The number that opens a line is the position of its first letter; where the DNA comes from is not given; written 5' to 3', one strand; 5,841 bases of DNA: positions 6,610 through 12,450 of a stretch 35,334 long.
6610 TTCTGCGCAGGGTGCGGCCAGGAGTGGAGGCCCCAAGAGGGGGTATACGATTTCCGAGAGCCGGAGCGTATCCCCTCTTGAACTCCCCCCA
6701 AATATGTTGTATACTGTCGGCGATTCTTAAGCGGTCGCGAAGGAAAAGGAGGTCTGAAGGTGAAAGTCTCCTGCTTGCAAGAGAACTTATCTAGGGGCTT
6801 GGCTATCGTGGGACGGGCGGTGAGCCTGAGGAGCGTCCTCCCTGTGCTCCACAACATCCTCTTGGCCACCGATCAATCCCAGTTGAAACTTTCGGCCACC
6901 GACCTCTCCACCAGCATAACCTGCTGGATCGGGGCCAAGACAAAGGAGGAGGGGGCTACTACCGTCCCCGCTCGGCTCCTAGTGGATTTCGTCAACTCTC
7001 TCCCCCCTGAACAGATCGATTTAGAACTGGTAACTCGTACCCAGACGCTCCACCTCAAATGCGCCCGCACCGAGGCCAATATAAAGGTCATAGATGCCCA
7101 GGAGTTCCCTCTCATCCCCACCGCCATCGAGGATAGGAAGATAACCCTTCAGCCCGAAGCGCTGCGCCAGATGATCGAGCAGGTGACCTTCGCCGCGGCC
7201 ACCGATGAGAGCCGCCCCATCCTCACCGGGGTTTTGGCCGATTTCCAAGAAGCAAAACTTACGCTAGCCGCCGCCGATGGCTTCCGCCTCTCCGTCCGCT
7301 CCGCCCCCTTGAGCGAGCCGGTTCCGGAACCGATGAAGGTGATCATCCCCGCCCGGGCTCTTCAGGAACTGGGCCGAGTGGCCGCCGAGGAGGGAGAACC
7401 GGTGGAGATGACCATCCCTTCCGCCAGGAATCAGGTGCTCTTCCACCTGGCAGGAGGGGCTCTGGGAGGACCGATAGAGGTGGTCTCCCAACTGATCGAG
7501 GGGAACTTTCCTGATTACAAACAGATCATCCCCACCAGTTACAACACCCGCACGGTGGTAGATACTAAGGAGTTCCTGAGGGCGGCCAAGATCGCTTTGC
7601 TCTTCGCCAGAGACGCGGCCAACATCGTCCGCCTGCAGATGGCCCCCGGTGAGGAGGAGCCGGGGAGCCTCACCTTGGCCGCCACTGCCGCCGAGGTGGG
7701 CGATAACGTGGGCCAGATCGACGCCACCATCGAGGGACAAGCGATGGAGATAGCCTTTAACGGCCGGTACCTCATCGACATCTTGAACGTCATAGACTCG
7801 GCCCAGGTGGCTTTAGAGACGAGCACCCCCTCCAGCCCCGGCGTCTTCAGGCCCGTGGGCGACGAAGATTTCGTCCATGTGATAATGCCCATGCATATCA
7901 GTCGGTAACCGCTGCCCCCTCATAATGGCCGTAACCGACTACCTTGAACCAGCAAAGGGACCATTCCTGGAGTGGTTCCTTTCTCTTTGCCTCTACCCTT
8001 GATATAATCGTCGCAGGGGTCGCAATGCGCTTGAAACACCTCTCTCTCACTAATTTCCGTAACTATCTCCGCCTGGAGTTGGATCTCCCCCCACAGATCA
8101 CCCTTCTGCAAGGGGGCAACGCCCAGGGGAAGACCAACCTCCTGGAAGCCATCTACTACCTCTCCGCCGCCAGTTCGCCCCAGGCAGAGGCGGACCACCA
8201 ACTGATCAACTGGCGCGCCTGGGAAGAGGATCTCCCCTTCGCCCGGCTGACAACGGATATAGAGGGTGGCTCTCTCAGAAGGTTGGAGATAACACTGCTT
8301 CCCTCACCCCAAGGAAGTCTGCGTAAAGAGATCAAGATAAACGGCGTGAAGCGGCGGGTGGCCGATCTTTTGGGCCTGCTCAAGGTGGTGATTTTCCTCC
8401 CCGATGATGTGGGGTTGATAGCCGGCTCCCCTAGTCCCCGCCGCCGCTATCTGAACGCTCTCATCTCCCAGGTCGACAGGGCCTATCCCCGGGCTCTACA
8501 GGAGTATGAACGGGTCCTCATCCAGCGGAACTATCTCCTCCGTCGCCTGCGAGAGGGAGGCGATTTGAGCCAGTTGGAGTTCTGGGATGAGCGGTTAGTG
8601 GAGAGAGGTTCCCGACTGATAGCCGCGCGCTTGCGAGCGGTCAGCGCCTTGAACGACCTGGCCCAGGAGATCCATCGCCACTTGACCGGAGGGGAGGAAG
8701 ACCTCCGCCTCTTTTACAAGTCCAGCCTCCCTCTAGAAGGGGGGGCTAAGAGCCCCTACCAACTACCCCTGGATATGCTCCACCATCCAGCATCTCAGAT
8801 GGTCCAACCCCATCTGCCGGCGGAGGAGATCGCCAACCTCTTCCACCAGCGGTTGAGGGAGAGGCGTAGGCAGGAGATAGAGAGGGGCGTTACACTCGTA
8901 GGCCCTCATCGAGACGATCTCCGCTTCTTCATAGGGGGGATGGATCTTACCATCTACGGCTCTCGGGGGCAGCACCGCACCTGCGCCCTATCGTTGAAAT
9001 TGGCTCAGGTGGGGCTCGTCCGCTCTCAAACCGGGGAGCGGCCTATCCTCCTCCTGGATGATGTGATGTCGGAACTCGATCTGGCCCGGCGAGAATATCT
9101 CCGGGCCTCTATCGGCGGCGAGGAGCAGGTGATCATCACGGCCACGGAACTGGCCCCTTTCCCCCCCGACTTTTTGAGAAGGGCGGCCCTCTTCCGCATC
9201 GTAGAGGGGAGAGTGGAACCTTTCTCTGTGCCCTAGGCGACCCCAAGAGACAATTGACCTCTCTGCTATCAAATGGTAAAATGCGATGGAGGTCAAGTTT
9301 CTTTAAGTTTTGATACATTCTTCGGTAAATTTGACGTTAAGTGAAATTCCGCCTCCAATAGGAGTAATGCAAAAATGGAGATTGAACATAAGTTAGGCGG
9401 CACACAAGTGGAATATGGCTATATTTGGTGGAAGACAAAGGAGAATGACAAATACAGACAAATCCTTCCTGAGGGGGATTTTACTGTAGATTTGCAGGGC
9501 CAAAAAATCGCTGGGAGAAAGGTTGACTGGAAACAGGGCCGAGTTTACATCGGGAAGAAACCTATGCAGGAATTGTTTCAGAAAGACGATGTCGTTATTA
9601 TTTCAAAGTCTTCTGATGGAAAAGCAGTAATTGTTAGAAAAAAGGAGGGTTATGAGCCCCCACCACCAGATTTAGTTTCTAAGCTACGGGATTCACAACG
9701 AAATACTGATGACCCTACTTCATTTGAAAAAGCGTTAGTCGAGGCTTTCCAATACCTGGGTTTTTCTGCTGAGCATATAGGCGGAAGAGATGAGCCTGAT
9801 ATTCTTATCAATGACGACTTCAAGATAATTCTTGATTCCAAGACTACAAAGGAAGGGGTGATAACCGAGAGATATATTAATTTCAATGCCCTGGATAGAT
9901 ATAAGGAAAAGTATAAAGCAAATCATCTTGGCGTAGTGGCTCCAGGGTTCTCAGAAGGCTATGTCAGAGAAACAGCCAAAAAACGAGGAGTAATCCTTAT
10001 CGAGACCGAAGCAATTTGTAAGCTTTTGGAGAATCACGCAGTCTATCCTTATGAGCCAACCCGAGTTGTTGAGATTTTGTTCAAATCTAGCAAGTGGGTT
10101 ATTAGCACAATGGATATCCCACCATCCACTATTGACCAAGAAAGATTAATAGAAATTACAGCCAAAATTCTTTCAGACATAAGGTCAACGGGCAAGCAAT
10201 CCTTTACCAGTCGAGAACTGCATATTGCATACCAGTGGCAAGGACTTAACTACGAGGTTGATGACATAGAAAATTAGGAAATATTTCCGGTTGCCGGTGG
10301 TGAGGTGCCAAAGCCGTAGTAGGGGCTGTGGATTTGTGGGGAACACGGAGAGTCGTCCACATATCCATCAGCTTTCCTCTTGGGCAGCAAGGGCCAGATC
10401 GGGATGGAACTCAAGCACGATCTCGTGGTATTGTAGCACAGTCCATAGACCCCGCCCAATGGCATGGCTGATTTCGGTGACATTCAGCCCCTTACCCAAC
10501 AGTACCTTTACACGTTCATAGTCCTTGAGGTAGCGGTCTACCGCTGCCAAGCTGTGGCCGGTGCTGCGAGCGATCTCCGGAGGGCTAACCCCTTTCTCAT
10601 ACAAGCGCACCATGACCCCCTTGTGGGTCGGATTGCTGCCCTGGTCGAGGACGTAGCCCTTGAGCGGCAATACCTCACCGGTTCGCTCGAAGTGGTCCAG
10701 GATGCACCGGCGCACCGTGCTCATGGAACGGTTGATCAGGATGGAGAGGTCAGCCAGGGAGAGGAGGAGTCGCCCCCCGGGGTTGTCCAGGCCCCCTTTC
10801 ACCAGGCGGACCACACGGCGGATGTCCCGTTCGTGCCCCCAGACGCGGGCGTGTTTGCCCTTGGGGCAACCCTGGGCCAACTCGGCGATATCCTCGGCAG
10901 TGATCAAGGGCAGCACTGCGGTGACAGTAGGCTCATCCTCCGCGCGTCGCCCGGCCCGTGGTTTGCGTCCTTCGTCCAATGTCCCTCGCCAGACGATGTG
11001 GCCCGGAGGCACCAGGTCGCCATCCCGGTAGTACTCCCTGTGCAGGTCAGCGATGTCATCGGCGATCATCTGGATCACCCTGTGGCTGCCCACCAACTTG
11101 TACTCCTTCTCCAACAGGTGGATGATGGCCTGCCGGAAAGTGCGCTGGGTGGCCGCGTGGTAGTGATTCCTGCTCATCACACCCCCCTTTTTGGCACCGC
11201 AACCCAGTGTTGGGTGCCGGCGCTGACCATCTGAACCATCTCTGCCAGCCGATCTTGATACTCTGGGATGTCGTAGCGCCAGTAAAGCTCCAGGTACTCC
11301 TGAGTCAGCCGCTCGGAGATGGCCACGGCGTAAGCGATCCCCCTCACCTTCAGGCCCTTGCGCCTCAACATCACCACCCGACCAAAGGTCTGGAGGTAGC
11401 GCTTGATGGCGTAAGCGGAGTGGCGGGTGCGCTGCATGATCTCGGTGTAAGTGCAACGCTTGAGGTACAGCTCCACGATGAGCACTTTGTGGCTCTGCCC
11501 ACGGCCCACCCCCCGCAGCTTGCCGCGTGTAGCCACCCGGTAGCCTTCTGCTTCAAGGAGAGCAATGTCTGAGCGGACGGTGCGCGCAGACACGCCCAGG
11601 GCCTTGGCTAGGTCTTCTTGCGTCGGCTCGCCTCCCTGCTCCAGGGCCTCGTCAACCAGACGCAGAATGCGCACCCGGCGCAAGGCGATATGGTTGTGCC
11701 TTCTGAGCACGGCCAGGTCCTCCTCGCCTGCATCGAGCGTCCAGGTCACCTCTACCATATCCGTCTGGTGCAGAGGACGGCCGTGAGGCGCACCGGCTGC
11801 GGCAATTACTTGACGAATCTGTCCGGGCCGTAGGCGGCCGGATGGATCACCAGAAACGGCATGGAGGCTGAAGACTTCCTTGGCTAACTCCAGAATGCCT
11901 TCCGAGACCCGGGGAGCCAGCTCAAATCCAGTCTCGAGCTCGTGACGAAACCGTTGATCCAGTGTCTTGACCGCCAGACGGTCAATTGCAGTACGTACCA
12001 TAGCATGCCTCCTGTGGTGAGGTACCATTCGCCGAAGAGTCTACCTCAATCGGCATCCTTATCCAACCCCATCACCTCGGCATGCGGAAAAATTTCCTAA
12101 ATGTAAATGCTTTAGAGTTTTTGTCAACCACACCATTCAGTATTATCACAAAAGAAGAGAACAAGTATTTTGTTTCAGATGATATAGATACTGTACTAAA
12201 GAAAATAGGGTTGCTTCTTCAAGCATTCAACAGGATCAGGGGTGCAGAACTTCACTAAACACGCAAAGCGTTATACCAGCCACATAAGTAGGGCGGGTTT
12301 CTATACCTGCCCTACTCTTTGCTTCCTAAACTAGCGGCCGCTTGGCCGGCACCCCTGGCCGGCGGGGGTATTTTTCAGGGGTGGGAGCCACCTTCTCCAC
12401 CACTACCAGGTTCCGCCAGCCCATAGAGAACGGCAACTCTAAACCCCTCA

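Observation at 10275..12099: Demonstrably mobile IS-like element whose only genes are two paralogous multi-HTH proteins with no recognisable transposase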

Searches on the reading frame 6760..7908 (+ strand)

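Call 74: search_protein_families(library=pfam, proteins=[window:6760-7908:+], max_evalue=0.01)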
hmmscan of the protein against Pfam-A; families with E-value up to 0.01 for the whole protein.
window:6760-7908:+ (382 aa): 3 families
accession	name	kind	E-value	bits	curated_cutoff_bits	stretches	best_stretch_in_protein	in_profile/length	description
PF02767.21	DNA_pol3_beta_2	-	9e-31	107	27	2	130-252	2-116/116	DNA polymerase III beta subunit, central domain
PF00712.24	DNA_pol3_beta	-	2.2e-30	105.7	24.4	2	1-120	1-120/120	DNA polymerase III beta subunit, N-terminal domain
PF02768.20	DNA_pol3_beta_3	-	2.8e-27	95.3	27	1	254-378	1-120/121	DNA polymerase III beta subunit, C-terminal domain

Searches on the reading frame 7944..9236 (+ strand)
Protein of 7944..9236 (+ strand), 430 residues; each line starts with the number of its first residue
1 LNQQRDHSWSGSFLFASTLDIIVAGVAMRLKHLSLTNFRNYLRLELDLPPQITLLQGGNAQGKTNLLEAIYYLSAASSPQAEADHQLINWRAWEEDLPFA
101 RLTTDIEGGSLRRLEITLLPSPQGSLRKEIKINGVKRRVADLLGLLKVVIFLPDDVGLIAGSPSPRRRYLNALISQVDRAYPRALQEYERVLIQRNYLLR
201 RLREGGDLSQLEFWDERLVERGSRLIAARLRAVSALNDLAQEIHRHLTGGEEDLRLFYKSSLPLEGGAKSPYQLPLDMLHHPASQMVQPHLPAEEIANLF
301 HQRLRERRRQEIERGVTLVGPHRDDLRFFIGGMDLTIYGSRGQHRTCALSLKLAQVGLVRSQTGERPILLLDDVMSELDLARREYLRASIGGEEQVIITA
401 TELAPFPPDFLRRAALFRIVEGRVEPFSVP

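Call 74: search_protein_families(library=pfam, proteins=[window:7944-9236:+], max_evalue=0.01)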
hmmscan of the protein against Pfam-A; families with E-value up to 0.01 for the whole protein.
window:7944-9236:+ (430 aa): 6 families
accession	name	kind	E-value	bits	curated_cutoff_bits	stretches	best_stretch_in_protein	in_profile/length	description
PF02463.25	SMC_N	-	1.1e-18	67.9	40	1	30-401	2-197/220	RecF/RecN/SMC N terminal domain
PF13175.12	AAA_15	-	1.5e-08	35.1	32.1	1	28-78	1-51/374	AAA ATPase domain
PF13476.12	AAA_23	-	1.1e-06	29.8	27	1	33-75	2-44/201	AAA domain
PF13304.12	AAA_21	-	0.00048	20.7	27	1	52-111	1-47/304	AAA domain, putative AbiEii toxin, Type IV TA system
PF13514.12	AAA_27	-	0.0067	16.5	22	0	28-72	1-48/206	AAA domain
PF13555.12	AAA_29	-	0.0086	16.2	27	0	30-73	1-45/61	P-loop containing region of AAA domain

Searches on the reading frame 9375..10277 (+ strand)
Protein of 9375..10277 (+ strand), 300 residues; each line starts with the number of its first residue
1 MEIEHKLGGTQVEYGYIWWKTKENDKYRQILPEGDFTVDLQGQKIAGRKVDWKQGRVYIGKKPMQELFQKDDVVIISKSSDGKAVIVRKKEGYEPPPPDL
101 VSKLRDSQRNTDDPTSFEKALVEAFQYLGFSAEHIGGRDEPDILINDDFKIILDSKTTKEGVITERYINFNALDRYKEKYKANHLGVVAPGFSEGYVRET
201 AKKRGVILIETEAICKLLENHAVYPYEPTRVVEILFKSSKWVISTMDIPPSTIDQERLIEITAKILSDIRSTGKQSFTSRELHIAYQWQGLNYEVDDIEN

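Call 4: search_protein_families(library=pfam, proteins=[window:9375-10277:+], max_evalue=1)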
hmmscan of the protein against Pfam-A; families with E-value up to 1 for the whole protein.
window:9375-10277:+ (300 aa): 2 families
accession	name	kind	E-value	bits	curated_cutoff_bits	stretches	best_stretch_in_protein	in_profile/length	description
PF04471.18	Mrr_cat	-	0.00075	20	21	1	113-218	5-115/115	Restriction endonuclease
PF09254.17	FokI_cleav_dom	-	0.0032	17.4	25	1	106-165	31-89/188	FokI, cleavage domain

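Call 5: search_protein_families(library=ncbifam, proteins=[window:9375-10277:+], max_evalue=1)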
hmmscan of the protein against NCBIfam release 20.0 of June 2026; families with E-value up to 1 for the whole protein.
window:9375-10277:+ (300 aa): 1 family
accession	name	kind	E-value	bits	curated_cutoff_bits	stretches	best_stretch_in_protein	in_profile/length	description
TIGR03336.1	IOR_alpha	equivalog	0.15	10.4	650.9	1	179-275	227-313/595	indolepyruvate ferredoxin oxidoreductase subunit alpha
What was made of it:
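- On DDE/DEDD transposase families (IS630, IS21, IS3, IS110 and others): No Pfam or NCBIfam catalytic hit was found (calls 4, 5).
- No HUH/Y1 transposase is present (calls 4, 5).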

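Call 55: search_protein_families(library=padloc, proteins=[window:9375-10277:+], max_evalue=0.01)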
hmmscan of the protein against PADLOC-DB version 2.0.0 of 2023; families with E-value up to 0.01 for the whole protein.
window:9375-10277:+ (300 aa): 1 family
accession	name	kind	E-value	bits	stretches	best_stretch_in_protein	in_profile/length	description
PDLC03477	REase_II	-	3e-05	20.8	1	107-181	440-519/616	Type II restriction enzyme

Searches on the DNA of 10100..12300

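Call 53: search_rna_families(source=window, start=10100, end=12300, threshold=evalue, max_evalue=1)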
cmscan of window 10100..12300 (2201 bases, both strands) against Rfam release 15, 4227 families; matches with E-value up to 1: 0.
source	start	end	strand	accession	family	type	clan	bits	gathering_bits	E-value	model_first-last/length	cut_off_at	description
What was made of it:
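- On Known RNA elements (group I/II introns, ribozymes): There were no matches at E up to 1 over 10100-12300 (call 53).
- Tried and rejected: No Rfam match (call 53).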
